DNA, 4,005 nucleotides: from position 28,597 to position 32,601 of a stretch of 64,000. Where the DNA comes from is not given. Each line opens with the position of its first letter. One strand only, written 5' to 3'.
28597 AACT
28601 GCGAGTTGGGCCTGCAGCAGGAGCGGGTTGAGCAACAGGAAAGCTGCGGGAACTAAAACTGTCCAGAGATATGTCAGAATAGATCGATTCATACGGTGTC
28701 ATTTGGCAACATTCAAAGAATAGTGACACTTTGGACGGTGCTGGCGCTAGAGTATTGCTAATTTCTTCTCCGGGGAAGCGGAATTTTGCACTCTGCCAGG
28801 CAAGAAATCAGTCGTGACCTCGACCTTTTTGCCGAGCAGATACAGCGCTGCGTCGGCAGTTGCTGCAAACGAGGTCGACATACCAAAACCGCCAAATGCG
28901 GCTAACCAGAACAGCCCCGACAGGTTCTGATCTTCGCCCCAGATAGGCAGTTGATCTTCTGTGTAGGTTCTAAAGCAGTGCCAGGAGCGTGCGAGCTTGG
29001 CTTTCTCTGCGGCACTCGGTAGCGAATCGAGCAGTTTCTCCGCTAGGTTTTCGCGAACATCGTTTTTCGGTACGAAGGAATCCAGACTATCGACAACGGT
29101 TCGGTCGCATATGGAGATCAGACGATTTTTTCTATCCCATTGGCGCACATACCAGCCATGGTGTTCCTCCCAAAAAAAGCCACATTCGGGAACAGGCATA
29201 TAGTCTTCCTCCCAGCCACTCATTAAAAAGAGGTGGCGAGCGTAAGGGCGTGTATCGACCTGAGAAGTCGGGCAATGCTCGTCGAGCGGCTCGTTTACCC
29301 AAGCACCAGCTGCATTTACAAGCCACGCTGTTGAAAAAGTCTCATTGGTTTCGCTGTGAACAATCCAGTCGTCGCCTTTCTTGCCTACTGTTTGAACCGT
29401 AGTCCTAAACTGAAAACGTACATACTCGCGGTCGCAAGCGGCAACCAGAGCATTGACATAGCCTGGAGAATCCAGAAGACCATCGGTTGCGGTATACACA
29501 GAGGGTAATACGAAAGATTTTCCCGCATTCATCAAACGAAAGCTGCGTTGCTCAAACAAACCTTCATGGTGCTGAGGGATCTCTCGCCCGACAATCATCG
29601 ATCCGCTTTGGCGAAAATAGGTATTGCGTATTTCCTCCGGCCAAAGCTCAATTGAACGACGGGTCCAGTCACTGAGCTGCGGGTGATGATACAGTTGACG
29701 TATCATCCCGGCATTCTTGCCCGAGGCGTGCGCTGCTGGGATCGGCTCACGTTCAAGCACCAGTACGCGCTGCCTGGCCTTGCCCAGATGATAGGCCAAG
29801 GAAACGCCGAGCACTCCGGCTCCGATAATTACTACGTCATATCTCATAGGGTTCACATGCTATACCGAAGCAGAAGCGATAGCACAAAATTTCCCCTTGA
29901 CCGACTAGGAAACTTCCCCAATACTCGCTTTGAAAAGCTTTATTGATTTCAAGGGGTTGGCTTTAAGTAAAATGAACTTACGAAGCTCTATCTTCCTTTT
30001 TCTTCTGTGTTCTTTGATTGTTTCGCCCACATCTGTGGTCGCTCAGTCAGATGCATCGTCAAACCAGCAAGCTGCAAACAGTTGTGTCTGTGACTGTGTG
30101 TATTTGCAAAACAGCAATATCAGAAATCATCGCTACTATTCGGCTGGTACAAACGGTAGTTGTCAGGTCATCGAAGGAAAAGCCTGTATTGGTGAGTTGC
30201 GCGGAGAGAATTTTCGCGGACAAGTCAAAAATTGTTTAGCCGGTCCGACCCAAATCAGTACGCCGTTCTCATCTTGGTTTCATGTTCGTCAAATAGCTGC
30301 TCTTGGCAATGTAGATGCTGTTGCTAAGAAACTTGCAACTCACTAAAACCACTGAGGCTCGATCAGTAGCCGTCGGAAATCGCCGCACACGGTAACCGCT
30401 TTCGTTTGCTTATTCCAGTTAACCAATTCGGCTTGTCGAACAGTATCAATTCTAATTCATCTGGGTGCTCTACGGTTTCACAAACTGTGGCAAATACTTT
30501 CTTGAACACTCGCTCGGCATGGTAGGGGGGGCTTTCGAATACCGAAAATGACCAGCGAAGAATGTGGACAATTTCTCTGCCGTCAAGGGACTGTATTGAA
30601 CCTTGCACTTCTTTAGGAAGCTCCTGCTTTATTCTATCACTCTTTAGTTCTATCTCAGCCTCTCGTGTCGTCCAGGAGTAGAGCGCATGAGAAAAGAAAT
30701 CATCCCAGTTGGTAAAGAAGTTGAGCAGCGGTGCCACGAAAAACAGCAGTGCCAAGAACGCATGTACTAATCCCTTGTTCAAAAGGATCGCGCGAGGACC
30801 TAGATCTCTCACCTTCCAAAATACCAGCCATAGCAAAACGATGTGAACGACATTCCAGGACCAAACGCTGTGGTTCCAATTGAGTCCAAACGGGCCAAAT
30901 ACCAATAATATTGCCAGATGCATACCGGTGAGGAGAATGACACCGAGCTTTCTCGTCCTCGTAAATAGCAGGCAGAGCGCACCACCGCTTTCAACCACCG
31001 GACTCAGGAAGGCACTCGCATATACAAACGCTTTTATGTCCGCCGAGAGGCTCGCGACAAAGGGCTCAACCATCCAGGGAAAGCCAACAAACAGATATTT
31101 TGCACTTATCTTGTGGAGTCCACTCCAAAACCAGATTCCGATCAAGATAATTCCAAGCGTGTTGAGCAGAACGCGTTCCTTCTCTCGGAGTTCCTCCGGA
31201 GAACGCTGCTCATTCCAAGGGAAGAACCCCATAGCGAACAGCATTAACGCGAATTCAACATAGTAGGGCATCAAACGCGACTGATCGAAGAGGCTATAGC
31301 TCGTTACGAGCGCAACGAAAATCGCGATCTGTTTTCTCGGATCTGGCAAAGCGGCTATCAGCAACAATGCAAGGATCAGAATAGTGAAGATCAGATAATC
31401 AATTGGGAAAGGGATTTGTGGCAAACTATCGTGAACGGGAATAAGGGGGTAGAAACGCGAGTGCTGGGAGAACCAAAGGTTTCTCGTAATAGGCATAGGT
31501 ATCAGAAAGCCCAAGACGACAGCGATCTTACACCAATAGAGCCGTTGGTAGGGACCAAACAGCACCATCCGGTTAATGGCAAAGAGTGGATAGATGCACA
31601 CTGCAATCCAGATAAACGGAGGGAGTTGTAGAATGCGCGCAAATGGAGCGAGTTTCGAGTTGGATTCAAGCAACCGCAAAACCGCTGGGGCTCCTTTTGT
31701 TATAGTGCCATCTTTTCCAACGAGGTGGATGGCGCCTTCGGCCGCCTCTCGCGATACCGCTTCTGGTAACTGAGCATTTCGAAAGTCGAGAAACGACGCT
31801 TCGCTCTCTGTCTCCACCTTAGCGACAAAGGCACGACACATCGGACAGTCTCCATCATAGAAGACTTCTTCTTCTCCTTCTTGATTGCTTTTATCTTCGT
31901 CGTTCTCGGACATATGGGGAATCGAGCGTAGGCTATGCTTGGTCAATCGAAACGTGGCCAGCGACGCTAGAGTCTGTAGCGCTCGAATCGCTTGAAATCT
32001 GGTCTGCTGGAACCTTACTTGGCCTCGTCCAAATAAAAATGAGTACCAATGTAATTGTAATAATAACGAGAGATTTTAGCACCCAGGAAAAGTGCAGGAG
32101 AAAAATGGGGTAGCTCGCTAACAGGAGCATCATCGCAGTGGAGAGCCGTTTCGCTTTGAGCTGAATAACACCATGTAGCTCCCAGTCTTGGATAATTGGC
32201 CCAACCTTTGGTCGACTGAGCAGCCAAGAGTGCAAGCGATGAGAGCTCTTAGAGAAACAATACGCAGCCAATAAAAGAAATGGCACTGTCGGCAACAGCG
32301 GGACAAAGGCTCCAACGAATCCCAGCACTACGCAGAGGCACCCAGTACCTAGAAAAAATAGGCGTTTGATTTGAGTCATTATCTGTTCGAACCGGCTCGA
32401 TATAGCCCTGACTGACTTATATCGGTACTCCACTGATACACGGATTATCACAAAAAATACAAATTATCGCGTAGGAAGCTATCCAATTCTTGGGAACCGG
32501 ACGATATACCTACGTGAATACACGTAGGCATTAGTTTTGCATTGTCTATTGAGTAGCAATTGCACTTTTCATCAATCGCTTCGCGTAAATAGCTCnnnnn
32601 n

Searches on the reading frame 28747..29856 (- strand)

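Call 11: search_protein_families(library=pfam, proteins=[window:28747-29856:-], max_evalue=0.001)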
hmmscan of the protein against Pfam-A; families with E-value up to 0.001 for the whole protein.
window:28747-29856:- (369 aa): 8 families
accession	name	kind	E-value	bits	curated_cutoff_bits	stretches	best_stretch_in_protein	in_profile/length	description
PF01266.30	DAO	-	4.9e-48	164.9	27.9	1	7-332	1-346/353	FAD dependent oxidoreductase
PF13450.12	NAD_binding_8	-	1e-05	26.1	21.9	1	10-48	1-39/68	NAD(P)-binding Rossmann-like domain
PF07992.20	Pyr_redox_2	-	2.2e-05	24.5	26.1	1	7-50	144-186/291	Pyridine nucleotide-disulphide oxidoreductase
PF00890.30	FAD_binding_2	-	0.00011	22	20.4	1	7-86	1-89/414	FAD binding domain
PF03486.20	HI0933_like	-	0.00013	22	50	0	7-38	2-33/244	HI0933-like protein Rossmann domain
PF13738.12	Pyr_redox_3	-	0.0002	21.2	30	0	9-39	1-32/305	Pyridine nucleotide-disulphide oxidoreductase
PF00070.33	Pyr_redox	-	0.00078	20.4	22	0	8-41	2-35/82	Pyridine nucleotide-disulphide oxidoreductase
PF01946.23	Thi4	-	0.00086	19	26.2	0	4-37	16-50/235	Thi4 family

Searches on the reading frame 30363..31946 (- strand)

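Call 11: search_protein_families(library=pfam, proteins=[window:30363-31946:-], max_evalue=0.001)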
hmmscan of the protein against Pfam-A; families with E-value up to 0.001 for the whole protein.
window:30363-31946:- (527 aa): 1 family
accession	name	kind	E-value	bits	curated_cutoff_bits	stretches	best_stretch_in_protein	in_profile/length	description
PF04134.17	DCC1-like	-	3.4e-14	54.5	27.8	1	28-131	1-112/113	DCC1-like thiol-disulfide oxidoreductase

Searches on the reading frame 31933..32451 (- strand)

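Call 11: search_protein_families(library=pfam, proteins=[window:31933-32451:-], max_evalue=0.001)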
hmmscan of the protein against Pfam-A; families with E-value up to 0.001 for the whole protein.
window:31933-32451:- (172 aa): 1 family
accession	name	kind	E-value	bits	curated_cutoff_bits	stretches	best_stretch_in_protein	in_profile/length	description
PF04304.18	DUF454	-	1.2e-35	122.4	35.1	1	30-144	1-114/115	Protein of unknown function (DUF454)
